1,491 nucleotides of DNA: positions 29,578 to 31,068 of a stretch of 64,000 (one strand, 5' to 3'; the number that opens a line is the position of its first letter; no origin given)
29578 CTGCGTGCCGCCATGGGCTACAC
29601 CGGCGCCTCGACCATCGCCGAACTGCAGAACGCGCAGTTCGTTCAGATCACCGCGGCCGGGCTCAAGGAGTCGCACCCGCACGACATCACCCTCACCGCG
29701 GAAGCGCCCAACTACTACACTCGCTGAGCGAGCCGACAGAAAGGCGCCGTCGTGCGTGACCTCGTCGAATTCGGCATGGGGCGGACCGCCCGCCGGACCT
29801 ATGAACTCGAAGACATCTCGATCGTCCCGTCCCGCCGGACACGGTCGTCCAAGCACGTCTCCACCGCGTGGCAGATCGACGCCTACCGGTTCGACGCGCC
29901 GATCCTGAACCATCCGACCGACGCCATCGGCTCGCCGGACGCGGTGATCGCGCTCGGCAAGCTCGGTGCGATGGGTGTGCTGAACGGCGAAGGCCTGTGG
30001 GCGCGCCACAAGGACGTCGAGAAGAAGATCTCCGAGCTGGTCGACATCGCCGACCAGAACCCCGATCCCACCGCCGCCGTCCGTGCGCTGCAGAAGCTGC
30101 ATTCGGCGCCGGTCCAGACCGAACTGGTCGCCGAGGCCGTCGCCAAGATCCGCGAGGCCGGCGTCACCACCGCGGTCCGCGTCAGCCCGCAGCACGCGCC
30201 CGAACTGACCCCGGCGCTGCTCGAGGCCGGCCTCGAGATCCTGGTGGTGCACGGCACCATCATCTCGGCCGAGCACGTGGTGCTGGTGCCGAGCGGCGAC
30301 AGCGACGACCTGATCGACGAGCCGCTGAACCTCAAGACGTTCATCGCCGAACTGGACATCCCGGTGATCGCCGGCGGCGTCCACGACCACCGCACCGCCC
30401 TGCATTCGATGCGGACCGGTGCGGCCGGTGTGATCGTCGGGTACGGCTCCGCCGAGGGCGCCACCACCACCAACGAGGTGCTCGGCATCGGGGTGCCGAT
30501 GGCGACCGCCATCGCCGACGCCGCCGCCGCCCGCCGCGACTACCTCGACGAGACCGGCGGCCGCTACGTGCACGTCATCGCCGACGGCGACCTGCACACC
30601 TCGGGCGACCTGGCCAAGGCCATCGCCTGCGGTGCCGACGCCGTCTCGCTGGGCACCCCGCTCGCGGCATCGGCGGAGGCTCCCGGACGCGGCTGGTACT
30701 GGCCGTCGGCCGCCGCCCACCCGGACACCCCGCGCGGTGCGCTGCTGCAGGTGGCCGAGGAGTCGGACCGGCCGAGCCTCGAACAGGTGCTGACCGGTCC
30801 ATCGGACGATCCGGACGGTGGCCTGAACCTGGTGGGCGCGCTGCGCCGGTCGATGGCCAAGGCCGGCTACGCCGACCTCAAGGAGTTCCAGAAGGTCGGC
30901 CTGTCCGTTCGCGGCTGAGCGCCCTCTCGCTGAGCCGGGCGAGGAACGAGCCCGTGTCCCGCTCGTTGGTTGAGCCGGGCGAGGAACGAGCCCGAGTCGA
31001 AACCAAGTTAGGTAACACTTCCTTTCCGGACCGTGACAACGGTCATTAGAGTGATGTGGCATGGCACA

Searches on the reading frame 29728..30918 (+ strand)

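Call 9: search_protein_families(library=pfam, proteins=[window:29728-30918:+], max_evalue=0.001)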
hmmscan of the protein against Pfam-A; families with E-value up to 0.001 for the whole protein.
window:29728-30918:+ (396 aa): 3 families
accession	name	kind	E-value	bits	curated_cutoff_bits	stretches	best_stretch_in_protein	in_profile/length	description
PF00478.31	IMPDH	-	2.7e-27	96.1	25.6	1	27-322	4-249/345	IMP dehydrogenase / GMP reductase domain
PF01645.23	Glu_synthase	-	1.2e-07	31.6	20.4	1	235-311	233-306/369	Conserved region in glutamate synthase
PF01070.24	FMN_dh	-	7.7e-07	28.9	24.9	1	202-320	210-313/350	FMN-dependent dehydrogenase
